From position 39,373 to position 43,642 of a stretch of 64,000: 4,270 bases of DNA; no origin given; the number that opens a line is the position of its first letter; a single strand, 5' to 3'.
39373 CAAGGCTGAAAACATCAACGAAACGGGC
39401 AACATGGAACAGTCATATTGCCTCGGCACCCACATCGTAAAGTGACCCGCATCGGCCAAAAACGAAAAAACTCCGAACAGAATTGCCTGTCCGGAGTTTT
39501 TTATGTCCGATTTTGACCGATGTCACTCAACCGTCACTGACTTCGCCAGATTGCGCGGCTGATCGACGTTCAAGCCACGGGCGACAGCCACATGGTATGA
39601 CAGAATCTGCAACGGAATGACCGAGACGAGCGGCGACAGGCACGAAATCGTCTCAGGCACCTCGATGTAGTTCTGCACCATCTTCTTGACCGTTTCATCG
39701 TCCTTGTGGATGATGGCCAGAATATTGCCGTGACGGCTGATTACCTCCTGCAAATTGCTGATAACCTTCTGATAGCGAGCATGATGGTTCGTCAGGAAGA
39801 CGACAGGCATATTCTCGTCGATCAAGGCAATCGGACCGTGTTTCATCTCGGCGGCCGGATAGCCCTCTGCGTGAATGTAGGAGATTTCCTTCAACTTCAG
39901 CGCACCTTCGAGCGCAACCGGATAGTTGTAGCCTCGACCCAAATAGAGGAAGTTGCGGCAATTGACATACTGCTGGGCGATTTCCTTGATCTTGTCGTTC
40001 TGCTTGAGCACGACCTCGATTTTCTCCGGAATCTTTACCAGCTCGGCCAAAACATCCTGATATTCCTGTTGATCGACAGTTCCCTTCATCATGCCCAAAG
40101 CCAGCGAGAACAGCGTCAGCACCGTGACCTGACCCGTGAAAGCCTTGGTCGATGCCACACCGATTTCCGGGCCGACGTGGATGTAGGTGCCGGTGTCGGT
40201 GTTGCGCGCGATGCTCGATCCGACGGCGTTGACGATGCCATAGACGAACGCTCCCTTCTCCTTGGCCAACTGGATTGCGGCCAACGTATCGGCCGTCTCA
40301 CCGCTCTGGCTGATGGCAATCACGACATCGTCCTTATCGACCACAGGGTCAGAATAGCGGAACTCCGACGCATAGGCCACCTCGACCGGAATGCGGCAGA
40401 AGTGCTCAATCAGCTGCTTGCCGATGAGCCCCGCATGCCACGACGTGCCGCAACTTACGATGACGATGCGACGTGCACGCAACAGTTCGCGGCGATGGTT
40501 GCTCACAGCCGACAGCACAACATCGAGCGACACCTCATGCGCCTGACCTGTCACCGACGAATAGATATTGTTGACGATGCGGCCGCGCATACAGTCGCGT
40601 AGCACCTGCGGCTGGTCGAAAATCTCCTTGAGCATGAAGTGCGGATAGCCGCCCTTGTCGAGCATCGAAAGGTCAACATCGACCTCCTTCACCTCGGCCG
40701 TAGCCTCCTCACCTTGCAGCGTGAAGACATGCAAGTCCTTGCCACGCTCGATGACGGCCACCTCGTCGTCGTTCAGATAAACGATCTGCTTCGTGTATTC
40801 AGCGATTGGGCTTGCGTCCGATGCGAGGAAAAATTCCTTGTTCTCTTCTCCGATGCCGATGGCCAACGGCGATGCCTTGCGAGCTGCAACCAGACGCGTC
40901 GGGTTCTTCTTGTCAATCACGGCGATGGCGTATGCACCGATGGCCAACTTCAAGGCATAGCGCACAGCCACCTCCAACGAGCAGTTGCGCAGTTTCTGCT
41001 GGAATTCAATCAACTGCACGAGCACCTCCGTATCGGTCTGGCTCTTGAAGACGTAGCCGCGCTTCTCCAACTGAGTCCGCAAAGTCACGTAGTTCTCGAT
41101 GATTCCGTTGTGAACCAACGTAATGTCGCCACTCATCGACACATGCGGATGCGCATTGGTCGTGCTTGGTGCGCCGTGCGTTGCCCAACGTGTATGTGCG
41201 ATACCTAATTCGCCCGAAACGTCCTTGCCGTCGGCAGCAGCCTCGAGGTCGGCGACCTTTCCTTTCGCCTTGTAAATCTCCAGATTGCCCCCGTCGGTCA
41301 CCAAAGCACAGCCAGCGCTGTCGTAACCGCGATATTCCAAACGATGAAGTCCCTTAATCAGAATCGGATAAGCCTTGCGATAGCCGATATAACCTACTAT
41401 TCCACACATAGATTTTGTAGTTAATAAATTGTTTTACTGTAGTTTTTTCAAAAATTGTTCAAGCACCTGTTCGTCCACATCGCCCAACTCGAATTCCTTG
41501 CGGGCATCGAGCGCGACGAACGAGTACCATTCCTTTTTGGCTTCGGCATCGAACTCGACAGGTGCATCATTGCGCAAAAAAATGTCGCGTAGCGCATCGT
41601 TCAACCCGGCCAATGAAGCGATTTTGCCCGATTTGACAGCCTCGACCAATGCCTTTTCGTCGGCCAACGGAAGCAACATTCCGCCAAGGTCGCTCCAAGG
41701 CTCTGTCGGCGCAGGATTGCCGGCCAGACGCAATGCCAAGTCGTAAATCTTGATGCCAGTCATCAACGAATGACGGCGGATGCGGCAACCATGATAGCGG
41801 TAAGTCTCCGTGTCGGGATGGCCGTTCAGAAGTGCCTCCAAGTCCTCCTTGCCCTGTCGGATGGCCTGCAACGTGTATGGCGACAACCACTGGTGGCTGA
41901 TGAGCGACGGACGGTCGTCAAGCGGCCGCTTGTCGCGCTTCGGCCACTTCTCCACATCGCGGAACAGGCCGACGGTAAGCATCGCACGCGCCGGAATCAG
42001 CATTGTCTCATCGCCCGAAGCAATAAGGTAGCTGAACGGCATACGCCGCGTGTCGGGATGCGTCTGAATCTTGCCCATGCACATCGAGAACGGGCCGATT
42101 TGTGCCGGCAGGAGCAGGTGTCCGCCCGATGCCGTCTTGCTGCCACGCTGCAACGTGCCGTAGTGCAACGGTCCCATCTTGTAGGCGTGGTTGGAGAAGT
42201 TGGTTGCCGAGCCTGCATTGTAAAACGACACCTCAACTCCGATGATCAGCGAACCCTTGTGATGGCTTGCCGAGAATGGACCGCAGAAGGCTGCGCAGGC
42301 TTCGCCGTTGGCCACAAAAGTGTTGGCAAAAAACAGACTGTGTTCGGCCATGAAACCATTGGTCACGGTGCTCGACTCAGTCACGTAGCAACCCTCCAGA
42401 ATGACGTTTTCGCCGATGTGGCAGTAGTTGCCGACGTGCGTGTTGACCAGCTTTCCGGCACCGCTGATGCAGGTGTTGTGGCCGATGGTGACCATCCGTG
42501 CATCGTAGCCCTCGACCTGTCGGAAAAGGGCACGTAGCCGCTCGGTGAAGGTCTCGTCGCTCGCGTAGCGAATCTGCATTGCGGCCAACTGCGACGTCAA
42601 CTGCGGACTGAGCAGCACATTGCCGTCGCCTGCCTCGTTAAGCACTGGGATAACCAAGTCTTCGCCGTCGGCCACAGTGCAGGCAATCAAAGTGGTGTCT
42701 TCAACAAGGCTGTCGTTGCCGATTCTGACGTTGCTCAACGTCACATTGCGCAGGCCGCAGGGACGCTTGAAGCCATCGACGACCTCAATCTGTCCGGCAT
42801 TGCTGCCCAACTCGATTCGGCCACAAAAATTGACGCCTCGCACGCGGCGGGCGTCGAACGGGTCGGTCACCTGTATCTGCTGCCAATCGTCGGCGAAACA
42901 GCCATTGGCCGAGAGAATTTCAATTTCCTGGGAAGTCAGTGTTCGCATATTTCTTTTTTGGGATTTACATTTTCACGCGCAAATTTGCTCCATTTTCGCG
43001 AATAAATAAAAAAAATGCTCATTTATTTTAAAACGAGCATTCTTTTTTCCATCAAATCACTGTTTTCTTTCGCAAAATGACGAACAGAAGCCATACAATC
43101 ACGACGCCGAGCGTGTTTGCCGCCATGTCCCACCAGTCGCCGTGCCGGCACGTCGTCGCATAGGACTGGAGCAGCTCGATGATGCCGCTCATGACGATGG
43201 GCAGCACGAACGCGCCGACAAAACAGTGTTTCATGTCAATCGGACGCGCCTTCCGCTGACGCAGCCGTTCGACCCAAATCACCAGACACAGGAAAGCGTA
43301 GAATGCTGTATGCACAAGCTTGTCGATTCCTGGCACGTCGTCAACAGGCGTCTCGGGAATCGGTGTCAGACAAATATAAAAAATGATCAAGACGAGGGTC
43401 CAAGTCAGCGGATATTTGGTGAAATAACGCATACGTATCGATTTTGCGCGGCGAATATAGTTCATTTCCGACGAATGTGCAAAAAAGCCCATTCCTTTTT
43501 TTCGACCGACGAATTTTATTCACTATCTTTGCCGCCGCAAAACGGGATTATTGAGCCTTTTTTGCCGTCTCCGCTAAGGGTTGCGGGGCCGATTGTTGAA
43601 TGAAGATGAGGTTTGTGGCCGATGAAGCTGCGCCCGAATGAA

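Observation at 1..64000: Octamer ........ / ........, and the variant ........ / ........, is over-represented in several reading frames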

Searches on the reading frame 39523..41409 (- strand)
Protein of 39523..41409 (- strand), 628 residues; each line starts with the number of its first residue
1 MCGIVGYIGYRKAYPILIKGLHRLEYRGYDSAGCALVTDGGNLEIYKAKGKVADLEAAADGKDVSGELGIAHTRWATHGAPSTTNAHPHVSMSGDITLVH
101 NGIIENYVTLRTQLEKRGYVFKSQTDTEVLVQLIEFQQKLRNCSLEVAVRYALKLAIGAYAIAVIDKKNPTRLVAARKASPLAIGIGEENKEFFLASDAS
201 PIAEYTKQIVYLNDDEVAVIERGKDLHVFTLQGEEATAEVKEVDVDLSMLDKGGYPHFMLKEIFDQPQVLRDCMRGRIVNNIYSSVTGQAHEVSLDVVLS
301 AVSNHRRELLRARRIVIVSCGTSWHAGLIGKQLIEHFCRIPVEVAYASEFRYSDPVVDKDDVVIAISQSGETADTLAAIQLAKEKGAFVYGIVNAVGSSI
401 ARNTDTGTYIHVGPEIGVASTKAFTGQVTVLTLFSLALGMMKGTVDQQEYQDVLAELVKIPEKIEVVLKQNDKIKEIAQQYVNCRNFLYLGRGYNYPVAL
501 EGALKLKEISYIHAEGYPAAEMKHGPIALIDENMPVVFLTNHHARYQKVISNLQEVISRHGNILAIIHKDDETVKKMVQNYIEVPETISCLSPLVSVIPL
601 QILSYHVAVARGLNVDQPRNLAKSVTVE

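Call 12: search_protein_families(library=pfam, proteins=[window:39523-41409:-])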
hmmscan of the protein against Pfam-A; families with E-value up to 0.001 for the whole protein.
window:39523-41409:- (628 aa): 4 families
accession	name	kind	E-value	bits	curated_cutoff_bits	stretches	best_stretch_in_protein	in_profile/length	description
PF01380.27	SIS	-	8.2e-58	194.3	25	2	309-434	2-128/131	SIS domain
PF13522.11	GATase_6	-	3.9e-22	79.1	27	1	64-190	8-122/130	Glutamine amidotransferase domain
PF13537.11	GATase_7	-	3.1e-15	56.7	25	1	82-201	9-120/123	Glutamine amidotransferase domain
PF13580.11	SIS_2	-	0.00023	21.7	27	1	346-393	91-137/138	SIS domain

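Call 14: find_encoding_contigs(protein=window:39523-41409:-, flank=10000, max_places=10)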
Protein window:39523-41409:- (628 aa): 4 contigs read that carry it; 3 places shown.
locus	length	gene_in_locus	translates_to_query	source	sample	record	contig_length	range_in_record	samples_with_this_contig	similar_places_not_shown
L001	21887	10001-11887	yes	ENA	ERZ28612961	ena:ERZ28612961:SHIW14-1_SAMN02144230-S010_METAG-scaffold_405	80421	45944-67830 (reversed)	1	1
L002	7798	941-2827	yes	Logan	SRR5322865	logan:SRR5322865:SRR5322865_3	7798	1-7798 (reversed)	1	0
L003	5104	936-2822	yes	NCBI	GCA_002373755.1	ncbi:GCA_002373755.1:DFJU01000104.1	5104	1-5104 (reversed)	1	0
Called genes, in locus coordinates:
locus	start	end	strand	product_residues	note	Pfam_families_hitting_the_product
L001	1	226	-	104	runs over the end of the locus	PF05437:AzlD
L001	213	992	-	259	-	PF03591:AzlC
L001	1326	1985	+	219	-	PF00702:Hydrolase, PF12710:HAD, PF13419:HAD_2, PF13242:Hydrolase_like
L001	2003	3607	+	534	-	PF07470:Glyco_hydro_88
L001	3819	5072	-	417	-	PF03435:Sacchrp_dh_NADP, PF16653:Sacchrp_dh_C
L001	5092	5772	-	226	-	-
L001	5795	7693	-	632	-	PF02784:Orn_Arg_deC_N, PF17810:Arg_decarb_HB, PF17944:Arg_decarbox_C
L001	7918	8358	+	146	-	PF04892:VanZ-LLP1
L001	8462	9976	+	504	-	PF16314:DUF4954, PF25084:LbH_EIF2B, PF16314:DUF4954, PF20683:DUF6819 (faint)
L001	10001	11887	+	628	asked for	PF13522:GATase_6, PF13537:GATase_7, PF01380:SIS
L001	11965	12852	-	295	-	PF01966:HD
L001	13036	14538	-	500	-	PF01145:Band_7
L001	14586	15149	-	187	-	-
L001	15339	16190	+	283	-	PF00809:Pterin_bind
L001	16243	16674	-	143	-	PF03544:TonB_C (faint)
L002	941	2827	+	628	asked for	PF13522:GATase_6, PF13537:GATase_7, PF01380:SIS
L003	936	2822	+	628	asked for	PF13522:GATase_6, PF13537:GATase_7, PF01380:SIS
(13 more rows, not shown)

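Call 15: find_related_loci(query=window:39523-41409:-, collection=genome_contigs, flank=10000)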
Query window:39523-41409:- (628 aa) in genome_contigs; peptide patterns used: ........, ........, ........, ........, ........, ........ (x = any residue, [..] = any of these).
600 stretches matched a pattern (row limit reached: there are more); 590 encode a relative of the query (tblastn E <= 1e-3); the best 80 are kept; 80 distinct loci.
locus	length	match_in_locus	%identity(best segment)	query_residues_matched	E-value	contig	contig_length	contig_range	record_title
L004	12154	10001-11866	72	1-628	0e+0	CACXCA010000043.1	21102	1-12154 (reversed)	MAG: uncultured Bacteroidales bacterium isolate RUG11121 genome assembly, contig: RUG11121_asm_43, whole genome shotgun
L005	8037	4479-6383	72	1-628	0e+0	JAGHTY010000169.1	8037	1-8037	MAG: Candidatus Minthousia equi isolate E4_55 c_000000017597, whole genome shotgun sequence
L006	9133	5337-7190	69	1-628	0e+0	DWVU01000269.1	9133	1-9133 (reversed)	MAG TPA_asm: Candidatus Alistipes merdipullorum isolate ChiHjej9B8-3741 ChiHjej9B8M5__C579722_L9133_SAMN08009863, whole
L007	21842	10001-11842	64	1-628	0e+0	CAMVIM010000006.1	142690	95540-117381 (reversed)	MAG TPA_asm: uncultured Prevotellaceae bacterium isolate SRR8387717_bin.84_metaWRAP_v1.3_MAG genome assembly, contig: ER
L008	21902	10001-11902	63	1-628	0e+0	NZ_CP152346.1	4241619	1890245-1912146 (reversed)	Segatella copri strain HDE04 chromosome, complete genome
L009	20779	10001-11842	64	1-628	0e+0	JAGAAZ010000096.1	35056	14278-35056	MAG: Bacteroidaceae bacterium isolate RGIG8278 Water_buffalos_Rumen-5__c1321204, whole genome shotgun sequence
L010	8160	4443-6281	63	1-628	0e+0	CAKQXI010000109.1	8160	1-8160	MAG: uncultured Prevotella sp. isolate REFINED_METABAT215_TOP10_CONTIGS_1500_ASSEMBLY_K77_MERGED__Nepal_MoBio_Fiber-Hadz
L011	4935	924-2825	63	1-628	0e+0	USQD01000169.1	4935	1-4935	uncultured Prevotella sp. isolate UMGS1972 genome assembly, contig: NODE_12339_length_4935_cov_25.387196, whole genome s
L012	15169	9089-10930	64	1-628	0e+0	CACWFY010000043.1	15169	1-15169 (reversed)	MAG: uncultured Bacteroidales bacterium isolate RUG10553 genome assembly, contig: RUG10553_asm_43, whole genome shotgun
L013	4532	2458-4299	62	1-628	0e+0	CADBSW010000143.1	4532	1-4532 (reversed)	MAG: uncultured Prevotellaceae bacterium isolate RUG14277 genome assembly, contig: RUG14277_asm_143, whole genome shotgu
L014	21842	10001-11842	63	1-628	0e+0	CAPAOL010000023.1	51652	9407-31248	MAG TPA_asm: uncultured Phocaeicola sp. isolate MGBC144851 genome assembly, contig: MGBC144851.23, whole genome shotgun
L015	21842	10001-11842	62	1-628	0e+0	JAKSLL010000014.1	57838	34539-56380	MAG: Bacteroidaceae bacterium isolate Horse_feces98 MAG098_14, whole genome shotgun sequence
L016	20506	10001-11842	64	1-628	0e+0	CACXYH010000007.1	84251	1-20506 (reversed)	MAG: uncultured Prevotellaceae bacterium isolate RUG11701 genome assembly, contig: RUG11701_asm_7, whole genome shotgun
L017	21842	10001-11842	63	1-628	0e+0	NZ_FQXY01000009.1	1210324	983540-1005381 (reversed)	Bacteroides congonensis strain Marseille-P3132T, whole genome shotgun sequence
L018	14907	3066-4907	63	1-628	0e+0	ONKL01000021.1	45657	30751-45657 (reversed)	uncultured Prevotella sp. isolate RUG383 genome assembly, contig: scaffold_143, whole genome shotgun sequence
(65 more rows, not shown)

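Call 19: find_homologous_proteins(query=window:39523-41409:-, max_evalue=1e-100)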
Query window:39523-41409:- (628 aa): 8000 proteins with E <= 1e-100 among 8000 candidates; the best 120 are listed.
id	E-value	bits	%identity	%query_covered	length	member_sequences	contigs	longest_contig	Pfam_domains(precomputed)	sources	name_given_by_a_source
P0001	0.0e+0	1389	100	100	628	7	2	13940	PF01380.28,PF13522.12,PF13537.12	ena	-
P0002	0.0e+0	1322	94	100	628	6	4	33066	PF01380.28,PF13522.12,PF13537.12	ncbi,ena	-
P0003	0.0e+0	1251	88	100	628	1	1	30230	PF01380.28,PF13522.12,PF13537.12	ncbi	-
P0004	0.0e+0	1250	88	100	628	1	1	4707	PF01380.28,PF13522.12,PF13537.12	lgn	-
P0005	0.0e+0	1244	88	100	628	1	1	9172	PF01380.28,PF13522.12,PF13537.12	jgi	-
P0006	0.0e+0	1243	88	100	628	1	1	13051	PF01380.28,PF13522.12,PF13537.12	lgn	-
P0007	0.0e+0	1242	88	100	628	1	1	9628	PF01380.28,PF13522.12,PF13537.12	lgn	-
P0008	0.0e+0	1241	88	100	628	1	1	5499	PF01380.28,PF13522.12,PF13537.12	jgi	-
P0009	0.0e+0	1240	88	100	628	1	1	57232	PF01380.28,PF13522.12,PF13537.12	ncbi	-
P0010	0.0e+0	1238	88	100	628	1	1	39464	PF01380.28,PF13522.12,PF13537.12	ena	-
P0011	0.0e+0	1236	87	100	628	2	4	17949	PF01380.28,PF13522.12,PF13537.12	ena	-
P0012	0.0e+0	1226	86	100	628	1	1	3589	PF01380.28,PF13522.12,PF13537.12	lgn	-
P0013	0.0e+0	1219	87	100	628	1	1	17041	PF01380.28,PF13522.12,PF13537.12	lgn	-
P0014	0.0e+0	1218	86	100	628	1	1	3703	PF01380.28,PF13522.12,PF13537.12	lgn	-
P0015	0.0e+0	1216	85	100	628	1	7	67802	PF01380.28,PF13522.12,PF13537.12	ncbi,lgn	-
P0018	0.0e+0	1204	85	100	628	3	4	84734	PF01380.28,PF13522.12,PF13537.12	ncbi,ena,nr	ncbi:MAG: glutamine--fructose-6-phosphate transaminase (isomerizing) [Bacteroidales bacterium]|nr:gl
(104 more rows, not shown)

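Call 20: find_encoding_contigs(protein=P0002, flank=10000, max_places=3)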
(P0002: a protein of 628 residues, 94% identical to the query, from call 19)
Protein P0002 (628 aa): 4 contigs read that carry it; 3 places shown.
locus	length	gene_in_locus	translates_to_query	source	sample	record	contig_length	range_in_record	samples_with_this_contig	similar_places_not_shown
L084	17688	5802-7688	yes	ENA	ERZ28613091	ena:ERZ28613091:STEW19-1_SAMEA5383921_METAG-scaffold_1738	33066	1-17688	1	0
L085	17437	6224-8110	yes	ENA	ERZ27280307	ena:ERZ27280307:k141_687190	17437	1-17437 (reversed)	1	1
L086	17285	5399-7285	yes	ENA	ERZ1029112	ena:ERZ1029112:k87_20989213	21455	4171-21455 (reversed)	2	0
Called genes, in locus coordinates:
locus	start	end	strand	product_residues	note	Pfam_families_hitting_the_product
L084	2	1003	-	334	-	?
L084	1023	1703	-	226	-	-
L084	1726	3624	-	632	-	PF02784:Orn_Arg_deC_N, PF17810:Arg_decarb_HB, PF17944:Arg_decarbox_C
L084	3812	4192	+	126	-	PF04892:VanZ-LLP1 (weak)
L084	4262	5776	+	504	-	PF16314:DUF4954, PF25084:LbH_EIF2B, PF16314:DUF4954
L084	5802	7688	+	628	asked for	PF13522:GATase_6, PF13537:GATase_7, PF01380:SIS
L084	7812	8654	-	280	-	PF10988:DUF2807, PF13349:DUF4097 (weak)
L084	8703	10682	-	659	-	PF14508:GH97_N, PF10566:Glyco_hydro_97, PF14509:GH97_C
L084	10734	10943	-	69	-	-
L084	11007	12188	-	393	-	PF07470:Glyco_hydro_88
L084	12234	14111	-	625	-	PF13472:Lipase_GDSL_2, PF01095:Pectinesterase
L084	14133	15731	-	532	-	PF22694:CtpB_N-like (weak), PF00595:PDZ (weak), PF13180:PDZ_2, PF17820:PDZ_6, PF03572:Peptidase_S41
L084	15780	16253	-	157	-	PF01467:CTP_transf_like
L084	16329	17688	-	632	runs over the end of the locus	PF02518:HATPase_c, PF00204:DNA_gyraseB, PF01751:Toprim, PF00986:DNA_gyraseB_C (weak)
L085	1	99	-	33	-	?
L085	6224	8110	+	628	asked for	PF13522:GATase_6, PF13537:GATase_7, PF01380:SIS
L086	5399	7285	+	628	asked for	PF13522:GATase_6, PF13537:GATase_7, PF01380:SIS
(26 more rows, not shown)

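Call 21: find_encoding_contigs(protein=P0009, flank=10000, max_places=2)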
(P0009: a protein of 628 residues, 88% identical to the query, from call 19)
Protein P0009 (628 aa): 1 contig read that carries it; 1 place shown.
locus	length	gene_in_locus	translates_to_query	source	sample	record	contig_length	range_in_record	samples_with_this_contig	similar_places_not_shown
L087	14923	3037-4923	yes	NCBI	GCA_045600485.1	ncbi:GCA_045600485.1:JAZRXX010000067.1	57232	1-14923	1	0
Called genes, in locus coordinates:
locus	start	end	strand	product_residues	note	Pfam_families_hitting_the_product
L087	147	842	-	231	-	PF02784:Orn_Arg_deC_N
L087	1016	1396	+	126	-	PF04892:VanZ-LLP1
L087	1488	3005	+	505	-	PF16314:DUF4954, PF25084:LbH_EIF2B, PF16314:DUF4954, PF20683:DUF6819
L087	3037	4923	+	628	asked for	PF13522:GATase_6, PF13537:GATase_7, PF01380:SIS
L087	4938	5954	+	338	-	PF00106:adh_short, PF01073:3Beta_HSD, PF01370:Epimerase, PF02719:Polysacc_synt_2, PF04321:RmlD_sub_bind, PF05368:NmrA (faint), PF13460:NAD_binding_10 (weak), PF16363:GDP_Man_Dehyd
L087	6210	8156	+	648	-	PF01073:3Beta_HSD (weak), PF01370:Epimerase, PF02719:Polysacc_synt_2, PF04321:RmlD_sub_bind, PF16363:GDP_Man_Dehyd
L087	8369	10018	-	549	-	PF00365:PFK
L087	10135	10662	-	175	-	PF14512:TM1586_NiRdase (faint), PF00881:Nitroreductase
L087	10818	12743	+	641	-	PF13616:Rotamase_3, PF00639:Rotamase, PF13616:Rotamase_3, PF00639:Rotamase, PF13145:Rotamase_2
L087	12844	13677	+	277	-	-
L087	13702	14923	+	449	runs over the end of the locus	PF13145:Rotamase_2 (faint), PF13616:Rotamase_3, PF00639:Rotamase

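Call 22: find_encoding_contigs(protein=P0015, flank=10000, max_places=2)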
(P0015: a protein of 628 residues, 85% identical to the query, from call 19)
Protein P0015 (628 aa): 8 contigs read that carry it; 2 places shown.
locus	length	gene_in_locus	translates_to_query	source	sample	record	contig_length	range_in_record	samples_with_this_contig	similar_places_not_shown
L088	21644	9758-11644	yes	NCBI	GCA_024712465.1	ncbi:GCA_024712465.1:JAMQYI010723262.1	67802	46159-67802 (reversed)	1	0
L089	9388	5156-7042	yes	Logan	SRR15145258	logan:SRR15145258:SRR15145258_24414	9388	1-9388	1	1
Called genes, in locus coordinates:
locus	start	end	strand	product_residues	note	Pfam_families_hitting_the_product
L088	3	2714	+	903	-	?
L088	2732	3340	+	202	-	PF00117:GATase, PF07685:GATase_3 (weak), PF01174:SNO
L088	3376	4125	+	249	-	PF00977:His_biosynth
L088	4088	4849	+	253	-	PF00977:His_biosynth, PF01207:Dus (faint), PF02581:TMP-TENI (faint), PF03060:NMO (faint)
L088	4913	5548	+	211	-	PF01502:PRA-CH, PF01503:PRA-PH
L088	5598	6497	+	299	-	PF00005:ABC_tran, PF13304:AAA_21 (weak)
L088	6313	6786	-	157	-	PF13588:HSDR_N_2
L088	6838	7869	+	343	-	PF06144:DNA_pol3_delta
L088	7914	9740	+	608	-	PF16314:DUF4954, PF25087:GMPPB_C (faint), PF24894:Hexapep_GlmU (faint), PF25084:LbH_EIF2B, PF20683:DUF6819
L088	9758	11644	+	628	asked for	PF13522:GATase_6, PF13537:GATase_7, PF01380:SIS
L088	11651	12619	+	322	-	PF01758:SBF (weak)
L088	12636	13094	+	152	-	PF01812:5-FTHF_cyc-lig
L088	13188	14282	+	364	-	PF21212:Dimerisation2-like_dom, PF13489:Methyltransf_23 (weak), PF00891:Methyltransf_2 (weak), PF08242:Methyltransf_12 (weak)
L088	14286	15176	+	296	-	PF03279:Lip_A_acyltrans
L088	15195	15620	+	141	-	PF22817:ApeP-like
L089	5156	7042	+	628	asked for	PF13522:GATase_6, PF13537:GATase_7, PF01380:SIS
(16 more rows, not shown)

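Call 23: find_encoding_contigs(protein=P0018, flank=10000, max_places=2)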
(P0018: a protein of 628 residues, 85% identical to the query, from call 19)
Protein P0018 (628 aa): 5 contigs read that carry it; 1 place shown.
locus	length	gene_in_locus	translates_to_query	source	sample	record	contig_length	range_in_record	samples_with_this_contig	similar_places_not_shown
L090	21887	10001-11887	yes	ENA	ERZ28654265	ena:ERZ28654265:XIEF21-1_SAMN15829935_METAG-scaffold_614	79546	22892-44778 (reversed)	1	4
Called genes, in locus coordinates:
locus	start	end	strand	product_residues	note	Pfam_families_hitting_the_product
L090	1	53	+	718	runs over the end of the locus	PF01751:Toprim, PF01131:Topoisom_bac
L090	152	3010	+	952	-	PF19838:LptD_2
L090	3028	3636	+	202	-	PF00117:GATase, PF07685:GATase_3, PF01174:SNO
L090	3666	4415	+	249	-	PF00977:His_biosynth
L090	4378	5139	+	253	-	PF00977:His_biosynth, PF05690:ThiG (faint), PF01207:Dus (faint), PF02581:TMP-TENI (faint), PF03060:NMO (faint)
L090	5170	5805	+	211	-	PF01502:PRA-CH, PF01503:PRA-PH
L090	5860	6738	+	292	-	PF00005:ABC_tran, PF13304:AAA_21 (weak)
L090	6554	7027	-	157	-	PF13588:HSDR_N_2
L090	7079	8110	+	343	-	PF06144:DNA_pol3_delta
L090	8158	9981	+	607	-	PF16314:DUF4954, PF24894:Hexapep_GlmU (faint), PF25084:LbH_EIF2B, PF25087:GMPPB_C (weak), PF20683:DUF6819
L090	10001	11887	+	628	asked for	PF13522:GATase_6, PF13537:GATase_7, PF01380:SIS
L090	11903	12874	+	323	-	-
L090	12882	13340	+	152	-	PF01812:5-FTHF_cyc-lig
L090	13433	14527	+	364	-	PF21212:Dimerisation2-like_dom, PF00891:Methyltransf_2 (weak)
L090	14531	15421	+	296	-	PF03279:Lip_A_acyltrans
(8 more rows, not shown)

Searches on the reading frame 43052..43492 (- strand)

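Call 62: search_protein_families(library=pfam, proteins=[window:43052-43492:-], max_evalue=0.00001)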
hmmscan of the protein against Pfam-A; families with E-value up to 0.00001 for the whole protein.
window:43052-43492:- (146 aa): 1 family
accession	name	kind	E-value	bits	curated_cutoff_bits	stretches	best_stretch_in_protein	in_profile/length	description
PF04892.17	VanZ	-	5.9e-09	37.1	30.1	1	44-140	55-125/126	VanZ like family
